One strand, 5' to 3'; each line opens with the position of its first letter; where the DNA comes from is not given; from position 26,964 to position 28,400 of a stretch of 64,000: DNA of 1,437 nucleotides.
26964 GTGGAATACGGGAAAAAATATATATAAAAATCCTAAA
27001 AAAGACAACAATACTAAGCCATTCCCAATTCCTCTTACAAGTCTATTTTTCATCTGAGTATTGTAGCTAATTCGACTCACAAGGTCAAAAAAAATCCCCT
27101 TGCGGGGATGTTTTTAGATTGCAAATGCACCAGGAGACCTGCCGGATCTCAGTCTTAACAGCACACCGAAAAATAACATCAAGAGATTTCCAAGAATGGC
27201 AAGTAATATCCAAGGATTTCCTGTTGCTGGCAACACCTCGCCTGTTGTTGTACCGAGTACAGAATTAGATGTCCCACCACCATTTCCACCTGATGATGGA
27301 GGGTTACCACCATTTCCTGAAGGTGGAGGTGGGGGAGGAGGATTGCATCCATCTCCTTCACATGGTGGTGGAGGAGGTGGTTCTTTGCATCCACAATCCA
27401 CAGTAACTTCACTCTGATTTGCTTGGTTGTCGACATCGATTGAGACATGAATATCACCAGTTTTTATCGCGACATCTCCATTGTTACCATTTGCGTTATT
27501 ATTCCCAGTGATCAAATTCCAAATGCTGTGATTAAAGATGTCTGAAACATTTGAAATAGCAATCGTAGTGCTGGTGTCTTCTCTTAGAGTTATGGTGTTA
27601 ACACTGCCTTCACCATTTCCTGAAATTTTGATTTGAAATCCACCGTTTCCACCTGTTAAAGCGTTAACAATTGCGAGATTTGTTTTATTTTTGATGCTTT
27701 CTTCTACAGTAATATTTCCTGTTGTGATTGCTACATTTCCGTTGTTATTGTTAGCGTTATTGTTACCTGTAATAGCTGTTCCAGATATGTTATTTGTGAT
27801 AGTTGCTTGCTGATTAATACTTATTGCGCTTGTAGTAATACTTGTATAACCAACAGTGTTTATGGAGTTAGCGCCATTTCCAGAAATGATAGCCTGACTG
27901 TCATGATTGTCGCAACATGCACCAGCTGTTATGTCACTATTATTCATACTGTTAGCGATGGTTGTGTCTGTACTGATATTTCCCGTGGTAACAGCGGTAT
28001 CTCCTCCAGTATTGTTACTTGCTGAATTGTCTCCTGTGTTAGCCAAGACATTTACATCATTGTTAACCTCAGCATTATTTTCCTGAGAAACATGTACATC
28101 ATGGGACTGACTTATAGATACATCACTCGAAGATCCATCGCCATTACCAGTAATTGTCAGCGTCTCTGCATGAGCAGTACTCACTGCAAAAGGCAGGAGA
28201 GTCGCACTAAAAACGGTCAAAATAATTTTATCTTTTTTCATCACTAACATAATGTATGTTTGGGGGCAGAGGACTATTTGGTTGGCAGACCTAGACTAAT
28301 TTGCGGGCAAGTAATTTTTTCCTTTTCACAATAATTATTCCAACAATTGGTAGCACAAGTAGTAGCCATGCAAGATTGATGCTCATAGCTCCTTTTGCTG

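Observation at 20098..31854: An ~11.5 kb secreted-protein locus combining the TasA/SipW pathway, sortase/LPATG anchoring, RTX calcium-binding domains and the novel repeat proteins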

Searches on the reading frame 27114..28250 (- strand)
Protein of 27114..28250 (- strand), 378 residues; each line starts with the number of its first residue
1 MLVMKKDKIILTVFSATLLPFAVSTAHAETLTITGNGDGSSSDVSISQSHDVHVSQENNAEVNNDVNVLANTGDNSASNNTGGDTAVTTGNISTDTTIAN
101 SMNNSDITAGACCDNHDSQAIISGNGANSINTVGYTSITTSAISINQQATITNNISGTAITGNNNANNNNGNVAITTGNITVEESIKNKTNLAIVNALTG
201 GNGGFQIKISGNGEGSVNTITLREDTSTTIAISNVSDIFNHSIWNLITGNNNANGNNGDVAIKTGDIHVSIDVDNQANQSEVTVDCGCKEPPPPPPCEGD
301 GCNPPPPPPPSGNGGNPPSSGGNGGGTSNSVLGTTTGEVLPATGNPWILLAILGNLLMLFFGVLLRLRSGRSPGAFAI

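Call 3: search_protein_families(library=pfam, proteins=[window:27114-28250:-], max_evalue=0.1)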
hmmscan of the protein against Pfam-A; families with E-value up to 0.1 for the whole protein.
window:27114-28250:- (378 aa): 0 families

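Call 5: search_protein_families(library=ncbifam, proteins=[window:27114-28250:-], max_evalue=0.1)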
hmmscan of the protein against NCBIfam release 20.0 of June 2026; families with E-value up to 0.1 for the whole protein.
window:27114-28250:- (378 aa): 0 families

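Call 14: find_homologous_proteins(query=window:27114-28250:-)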
Query window:27114-28250:- (378 aa): 193 proteins with E <= 0.001 among 8000 candidates; the best 120 are listed.
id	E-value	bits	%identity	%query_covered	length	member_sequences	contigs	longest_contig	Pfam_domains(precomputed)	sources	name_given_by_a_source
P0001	1.3e-233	793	100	99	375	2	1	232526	-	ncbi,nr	ncbi:MAG: hypothetical protein HZC02_00585 [Candidatus Levybacteria bacterium]|nr:hypothetical prote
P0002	1.7e-133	463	60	99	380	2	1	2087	-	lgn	-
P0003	6.4e-133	461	58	99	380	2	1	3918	-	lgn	-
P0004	2.1e-128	447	59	99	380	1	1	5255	-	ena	-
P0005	3.5e-128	446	59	99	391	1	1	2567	-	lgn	-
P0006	5.1e-105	370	52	98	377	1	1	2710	-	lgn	-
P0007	2.8e-99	351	51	98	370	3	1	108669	-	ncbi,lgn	-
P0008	9.7e-99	349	50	99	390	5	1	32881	-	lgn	-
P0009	1.5e-98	348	50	98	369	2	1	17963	-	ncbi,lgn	-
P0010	4.4e-95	337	50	99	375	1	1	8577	-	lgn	-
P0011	1.3e-94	335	49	99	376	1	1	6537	-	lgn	-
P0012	2.3e-93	331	45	98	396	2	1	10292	-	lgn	-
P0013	8.0e-93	330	46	99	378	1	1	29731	-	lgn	-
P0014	2.4e-91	325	49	99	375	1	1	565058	-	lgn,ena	-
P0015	1.1e-90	323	50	99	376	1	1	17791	-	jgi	jgi:hypothetical protein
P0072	2.2e-62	229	42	98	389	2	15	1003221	-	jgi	jgi:hypothetical protein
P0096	1.2e-54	204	39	98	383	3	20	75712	-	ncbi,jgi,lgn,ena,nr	ncbi:hypothetical protein A2858_04220 [Candidatus Daviesbacteria bacterium RIFCSPHIGHO2_01_FULL_36_3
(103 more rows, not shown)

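Call 16: find_encoding_contigs(protein=P0096, flank=10000, max_places=2)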
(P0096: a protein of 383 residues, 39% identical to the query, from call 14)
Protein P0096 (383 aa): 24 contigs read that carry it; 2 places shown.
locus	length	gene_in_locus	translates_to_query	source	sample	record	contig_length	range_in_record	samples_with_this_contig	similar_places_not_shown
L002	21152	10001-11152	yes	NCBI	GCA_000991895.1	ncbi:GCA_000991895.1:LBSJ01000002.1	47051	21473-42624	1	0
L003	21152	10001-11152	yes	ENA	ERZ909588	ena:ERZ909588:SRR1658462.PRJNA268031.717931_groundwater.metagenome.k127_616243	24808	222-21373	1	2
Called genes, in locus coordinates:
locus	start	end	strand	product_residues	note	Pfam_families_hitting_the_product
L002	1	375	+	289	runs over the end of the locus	PF12705:PDDEXK_1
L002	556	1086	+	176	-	PF01121:CoaE (faint), PF02224:Cytidylate_kin, PF13189:Cytidylate_kin2 (weak), PF13671:AAA_33 (weak), PF13207:AAA_17, PF13238:AAA_18, PF01202:SKI (weak), PF13189:Cytidylate_kin2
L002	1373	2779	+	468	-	PF02878:PGM_PMM_I, PF02879:PGM_PMM_II, PF02880:PGM_PMM_III, PF00408:PGM_PMM_IV (weak)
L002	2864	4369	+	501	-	PF01702:TGT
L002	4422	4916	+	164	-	-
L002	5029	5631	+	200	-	-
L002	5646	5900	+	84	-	-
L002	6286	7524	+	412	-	-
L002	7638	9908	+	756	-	-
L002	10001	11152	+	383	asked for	-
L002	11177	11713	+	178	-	PF04203:Sortase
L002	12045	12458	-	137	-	-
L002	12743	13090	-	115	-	-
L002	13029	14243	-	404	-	-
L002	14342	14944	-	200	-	-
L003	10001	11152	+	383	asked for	-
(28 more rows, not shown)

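Call 17: find_encoding_contigs(protein=P0072, flank=10000, max_places=2)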
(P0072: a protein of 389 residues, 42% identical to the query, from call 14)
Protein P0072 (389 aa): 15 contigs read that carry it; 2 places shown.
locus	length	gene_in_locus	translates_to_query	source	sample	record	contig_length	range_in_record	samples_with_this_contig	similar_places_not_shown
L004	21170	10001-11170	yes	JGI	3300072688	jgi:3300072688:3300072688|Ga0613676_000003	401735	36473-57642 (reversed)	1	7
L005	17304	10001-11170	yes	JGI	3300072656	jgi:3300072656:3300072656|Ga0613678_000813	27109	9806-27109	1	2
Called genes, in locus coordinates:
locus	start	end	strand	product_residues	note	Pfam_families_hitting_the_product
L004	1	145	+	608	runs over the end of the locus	PF00009:GTP_EFTU, PF01926:MMR_HSR1 (weak), PF22042:EF-G_D2, PF03144:GTP_EFTU_D2, PF14492:EFG_III (weak), PF00679:EFG_C, PF21018:BipA_C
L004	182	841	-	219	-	PF00730:HhH-GPD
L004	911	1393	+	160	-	-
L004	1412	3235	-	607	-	PF01039:Carboxyl_trans, PF03255:ACCA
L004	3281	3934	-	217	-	PF13098:Thioredoxin_2 (faint), PF13462:Thioredoxin_4, PF01323:DSBA, PF13743:Thioredoxin_5 (faint)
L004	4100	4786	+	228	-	-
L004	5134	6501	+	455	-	-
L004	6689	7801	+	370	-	-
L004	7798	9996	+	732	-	-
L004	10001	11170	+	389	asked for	-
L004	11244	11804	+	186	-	PF04203:Sortase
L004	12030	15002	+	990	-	PF00535:Glycos_transf_2 (weak), PF13641:Glyco_tranf_2_3, PF13632:Glyco_trans_2_3, PF13439:Glyco_transf_4, PF20706:GT4-conflict, PF00534:Glycos_transf_1, PF13692:Glyco_trans_1_4, PF13524:Glyco_trans_1_2 (weak)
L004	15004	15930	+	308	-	-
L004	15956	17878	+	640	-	PF04230:PS_pyruv_trans, PF01522:Polysacc_deac_1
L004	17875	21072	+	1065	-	-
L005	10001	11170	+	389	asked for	-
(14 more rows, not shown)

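Call 18: find_encoding_contigs(protein=P0014, flank=10000, max_places=2)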
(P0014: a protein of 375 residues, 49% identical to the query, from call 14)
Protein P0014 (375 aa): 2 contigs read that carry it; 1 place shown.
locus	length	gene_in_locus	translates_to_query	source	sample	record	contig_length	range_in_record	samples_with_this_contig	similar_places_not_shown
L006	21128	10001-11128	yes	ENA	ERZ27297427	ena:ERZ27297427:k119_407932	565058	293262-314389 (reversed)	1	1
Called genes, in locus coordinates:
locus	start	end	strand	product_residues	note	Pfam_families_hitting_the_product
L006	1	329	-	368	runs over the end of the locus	PF00438:S-AdoMet_synt_N, PF02772:S-AdoMet_synt_M, PF02773:S-AdoMet_synt_C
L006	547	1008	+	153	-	PF00293:NUDIX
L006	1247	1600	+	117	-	PF13430:DUF4112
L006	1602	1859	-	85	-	-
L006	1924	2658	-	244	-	PF00535:Glycos_transf_2, PF13641:Glyco_tranf_2_3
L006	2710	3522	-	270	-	PF00535:Glycos_transf_2, PF10111:Glyco_tranf_2_2 (faint), PF13641:Glyco_tranf_2_3, PF13632:Glyco_trans_2_3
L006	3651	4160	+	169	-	-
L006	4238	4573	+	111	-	-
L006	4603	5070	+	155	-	PF27226:AF_1845 (weak)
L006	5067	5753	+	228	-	-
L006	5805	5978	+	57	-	PF10055:DUF2292 (weak)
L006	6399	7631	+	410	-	-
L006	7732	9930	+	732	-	-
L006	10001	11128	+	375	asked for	-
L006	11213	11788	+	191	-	PF04203:Sortase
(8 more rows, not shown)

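Call 23: find_related_loci(query=A2, collection=genome_contigs, flank=10000)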
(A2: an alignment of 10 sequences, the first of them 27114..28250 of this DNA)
Query A2 (378 aa) in genome_contigs; peptide patterns used: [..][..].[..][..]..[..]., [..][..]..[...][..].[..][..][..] (x = any residue, [..] = any of these).
141 stretches matched a pattern; 8 encode a relative of the query (tblastn E <= 1e-3); 8 distinct loci.
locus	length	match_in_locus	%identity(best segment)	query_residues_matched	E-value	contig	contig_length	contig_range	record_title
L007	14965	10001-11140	60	4-378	1e-113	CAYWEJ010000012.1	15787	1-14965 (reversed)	MAG TPA_asm: uncultured Gammaproteobacteria bacterium isolate SRP192515_co1_134 genome assembly, contig: NODE_3560_lengt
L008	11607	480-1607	54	4-373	6e-94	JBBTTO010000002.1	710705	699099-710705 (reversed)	MAG: Patescibacteria group bacterium isolate H52-bin062_1 H52_bin062_1_000000000002, whole genome shotgun sequence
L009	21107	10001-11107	51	2-374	2e-93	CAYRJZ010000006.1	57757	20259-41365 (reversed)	MAG TPA_asm: uncultured Gammaproteobacteria bacterium isolate SRP170004_co1_576 genome assembly, contig: NODE_628_length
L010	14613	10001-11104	51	3-373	3e-74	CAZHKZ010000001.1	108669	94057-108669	MAG TPA_asm: uncultured Gammaproteobacteria bacterium isolate SRP278252_co2_13 genome assembly, contig: NODE_244_length_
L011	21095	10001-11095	45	12-378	5e-73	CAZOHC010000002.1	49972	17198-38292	MAG TPA_asm: uncultured Gammaproteobacteria bacterium isolate SRP144015_co1_130 genome assembly, contig: NODE_355_length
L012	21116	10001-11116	47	2-377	1e-66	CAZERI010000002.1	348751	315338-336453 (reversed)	MAG TPA_asm: uncultured Gammaproteobacteria bacterium isolate SRP278252_co1_729 genome assembly, contig: NODE_14_length_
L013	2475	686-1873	41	2-378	8e-56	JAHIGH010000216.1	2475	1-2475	MAG: Patescibacteria group bacterium isolate KR11_N2.mb.17 KR11_N2.mb.17_k141_133020, whole genome shotgun sequence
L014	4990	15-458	56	143-378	8e-31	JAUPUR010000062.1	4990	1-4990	MAG: Patescibacteria group bacterium isolate erpe_2018_sw_18hr_WHONDRS-SW48-000091_B_bin.71 scaffold_379658, whole genom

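Call 27: predict_structure(alignment_id=A1)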
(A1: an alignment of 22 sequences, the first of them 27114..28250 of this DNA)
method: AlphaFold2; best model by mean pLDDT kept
length: 378 residues; sequences in the alignment: 22
mean_pLDDT: 59.2   pTM: 0.44
mean pLDDT of the five models: 59.2, 53.0, 47.0, 43.9, 36.3
residues with pLDDT >= 90: 2; 70-90: 126; 50-70: 111; < 50: 139
segments of 3 or more residues with pLDDT < 50: 1-5, 16-33, 35-54, 112-120, 133-141, 200-205, 220-228, 289-293, 311-316, 318-344, 374-378
pLDDT, mean of each block of 10 residues (from residue 1): 47 50 33 46 37 50 68 80 79 71 58 45 52 42 58 75 85 84 75 59 49 48 46 65 82 86 84 70 54 50 50 38 35 32 58 87 73 45
secondary structure, 60 per line:
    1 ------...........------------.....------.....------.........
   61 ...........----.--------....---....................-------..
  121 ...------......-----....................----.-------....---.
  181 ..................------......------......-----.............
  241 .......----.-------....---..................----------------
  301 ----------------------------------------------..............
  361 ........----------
elements in order: H7-17 E30-34 E41-45 E52-71 E85-88 E92-111 E119-123 E130-135 E141-160 E173-176 E180-198 E205-210 E217-222 E228-247 E260-263 E267-284 H347-368

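Call 31: fold_search(model_id=the predicted structure, library=pdb)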
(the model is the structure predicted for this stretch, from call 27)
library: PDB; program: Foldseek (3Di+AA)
matches with E <= 10: 59; with E <= 0.001: 1
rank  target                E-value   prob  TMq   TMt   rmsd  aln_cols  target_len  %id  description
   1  9u4u_A                5.9e-04  0.23  0.07  0.13  23.0       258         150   12  Structure of the functional amyloid FapC from Pseudomonas sp.UK4 (released 2025-08-06)
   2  4wa0                  4.2e-01  0.01  0.05  0.05  31.9       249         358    9  The structure of a possible adhesin C-terminal domain from Caldicellulosiruptor kronotskyensis (released 2015-03-04)
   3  9nqd_0                4.7e-01  0.02  0.07  0.10  28.5       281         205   14  Structure of Pseudomonas FapC Biofilm-Forming Functional Amyloid (released 2025-06-25)
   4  5awf_A                6.6e-01  0.01  0.06  0.06  32.0       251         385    8  Crystal structure of SufB-SufC-SufD complex from Escherichia coli (released 2015-11-11)
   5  4z05_A                8.9e-01  0.01  0.06  0.09  29.3       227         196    9  C. bescii Family 3 pectate lyase mutant E84A (released 2015-12-23)
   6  4nu3_A                8.9e-01  0.01  0.05  0.07  25.3       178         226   18  Crystal structure of mFfIBP, a capping head region swapped mutant of ice-binding protein (released 2014-04-16)
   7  6n2b_A                8.9e-01  0.01  0.04  0.05  29.9       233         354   13  The Crystal Structure of Caldicellulosiruptor kristjanssonii Tapirin C-terminal domain (released 2018-12-19)
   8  8enq_A                1.1e+00  0.02  0.06  0.16  28.4       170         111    9  E. coli CsgA fibril (218-pixel box size) (released 2023-10-04)
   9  4yz0_B                1.4e+00  0.01  0.07  0.11  29.1       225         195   11  C. bescii Family 3 pectate lyase double mutant K108A/E39Q in complex with trigalacturonic acid (released 2015-12-23)
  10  6p83_B                1.6e+00  0.01  0.05  0.06  29.9       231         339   12  E.coli LpxD in complex with compound 1o (released 2019-08-28)
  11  5awf_E                1.9e+00  0.01  0.06  0.06  32.0       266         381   10  Crystal structure of SufB-SufC-SufD complex from Escherichia coli (released 2015-11-11)
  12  4yzq_B                2.2e+00  0.01  0.07  0.11  29.3       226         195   11  C. bescii Family 3 pectate lyase double mutant K108A/Q111N in complex with trigalacturonic acid (released 2015-12-23)
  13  6p83_C                2.4e+00  0.00  0.05  0.05  29.9       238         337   10  E.coli LpxD in complex with compound 1o (released 2019-08-28)
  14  4yza_B                2.5e+00  0.01  0.07  0.09  29.6       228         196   10  C. bescii Family 3 pectate lyase double mutant K108A/Q111A in complex with trigalacturonic acid (released 2015-12-23)
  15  4yzq_A                2.5e+00  0.01  0.06  0.09  31.6       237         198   10  C. bescii Family 3 pectate lyase double mutant K108A/Q111N in complex with trigalacturonic acid (released 2015-12-23)
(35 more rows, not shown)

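Call 36: search_solved_structures(query=A1, max_evalue=1)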
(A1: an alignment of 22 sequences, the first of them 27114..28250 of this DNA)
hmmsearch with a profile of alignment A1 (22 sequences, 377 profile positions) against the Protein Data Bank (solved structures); distinct sequences matched with E-value up to 1: 0.

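Call 54: predict_structure(alignment_id=A3)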
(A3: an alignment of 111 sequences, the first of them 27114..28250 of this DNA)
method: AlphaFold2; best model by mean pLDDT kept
length: 378 residues; sequences in the alignment: 111
mean_pLDDT: 72.0   pTM: 0.51
mean pLDDT of the five models: 72.0, 71.9, 69.3, 63.0, 61.2
residues with pLDDT >= 90: 38; 70-90: 208; 50-70: 88; < 50: 44
segments of 3 or more residues with pLDDT < 50: 1-4, 60-62, 314-317, 320-344, 371-373
pLDDT, mean of each block of 10 residues (from residue 1): 56 69 55 68 71 63 57 82 85 65 71 73 73 77 69 76 90 90 74 77 74 77 80 74 87 90 85 72 80 79 76 53 38 38 65 93 79 48
secondary structure, 60 per line:
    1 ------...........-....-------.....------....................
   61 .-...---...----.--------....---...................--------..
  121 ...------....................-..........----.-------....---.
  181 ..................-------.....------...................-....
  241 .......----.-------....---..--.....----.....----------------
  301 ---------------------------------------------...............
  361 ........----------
elements in order: H7-17 H19-22 E30-34 E41-61 E63-65 E69-71 E85-88 E92-110 E119-123 E130-149 E151-160 E173-176 E180-198 E206-210 E217-235 E237-247 E260-263 E271-275 E280-284 H346-368

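Call 63: fold_search(model_id=the predicted structure, library=pdb)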
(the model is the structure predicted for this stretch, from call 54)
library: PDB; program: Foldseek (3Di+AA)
matches with E <= 10: 42; with E <= 0.001: 0
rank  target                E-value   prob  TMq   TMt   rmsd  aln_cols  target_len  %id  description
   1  9u4u_A                4.3e-03  0.25  0.07  0.15  32.7       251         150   13  Structure of the functional amyloid FapC from Pseudomonas sp.UK4 (released 2025-08-06)
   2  4z05_A                3.0e-01  0.02  0.06  0.09  41.1       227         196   13  C. bescii Family 3 pectate lyase mutant E84A (released 2015-12-23)
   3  6n2b_A                7.7e-01  0.01  0.05  0.05  41.7       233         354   14  The Crystal Structure of Caldicellulosiruptor kristjanssonii Tapirin C-terminal domain (released 2018-12-19)
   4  9nqd_0                8.9e-01  0.01  0.06  0.09  36.4       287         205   16  Structure of Pseudomonas FapC Biofilm-Forming Functional Amyloid (released 2025-06-25)
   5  8enq_A                1.3e+00  0.03  0.06  0.17  43.4       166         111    9  E. coli CsgA fibril (218-pixel box size) (released 2023-10-04)
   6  9ozd_C                1.3e+00  0.01  0.05  0.05  39.7       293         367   14  Crystal structure of the polysaccharide lyase RbmB from Vibrio cholerae bound to Vibrio Polysaccharide (released 2026-03-11)
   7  4yzq_A                1.9e+00  0.01  0.06  0.09  42.1       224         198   14  C. bescii Family 3 pectate lyase double mutant K108A/Q111N in complex with trigalacturonic acid (released 2015-12-23)
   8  4yz0_A                2.1e+00  0.01  0.06  0.08  41.7       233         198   12  C. bescii Family 3 pectate lyase double mutant K108A/E39Q in complex with trigalacturonic acid (released 2015-12-23)
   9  5awf_A                2.2e+00  0.01  0.05  0.05  40.8       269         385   10  Crystal structure of SufB-SufC-SufD complex from Escherichia coli (released 2015-11-11)
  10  5awg_B                2.4e+00  0.00  0.04  0.04  41.8       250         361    9  Crystal structure of Hg-bound SufB-SufC-SufD complex from Escherichia coli (released 2015-11-11)
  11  2xtw_B                3.6e+00  0.00  0.04  0.05  37.0       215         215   10  Structure of QnrB1 (Full length), a plasmid-mediated fluoroquinolone resistance protein (released 2010-10-20)
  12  8c50_A                3.7e+00  0.01  0.06  0.06  44.0       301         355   11  Pontibacter korlensis curli subunit CsgA (released 2023-06-28)
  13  5awf_B                3.9e+00  0.01  0.07  0.06  37.2       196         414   12  Crystal structure of SufB-SufC-SufD complex from Escherichia coli (released 2015-11-11)
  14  4dn7_A                4.1e+00  0.01  0.06  0.06  39.0       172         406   12  CRYSTAL STRUCTURE OF putative ABC transporter, ATP-binding protein from Methanosarcina mazei Go1 (released 2012-02-22)
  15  9a7k_B                4.1e+00  0.01  0.06  0.06  39.9       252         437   12  Integrative model of SUFB-SUFD by crosslinking MS and deep learning (released 2024-09-18)
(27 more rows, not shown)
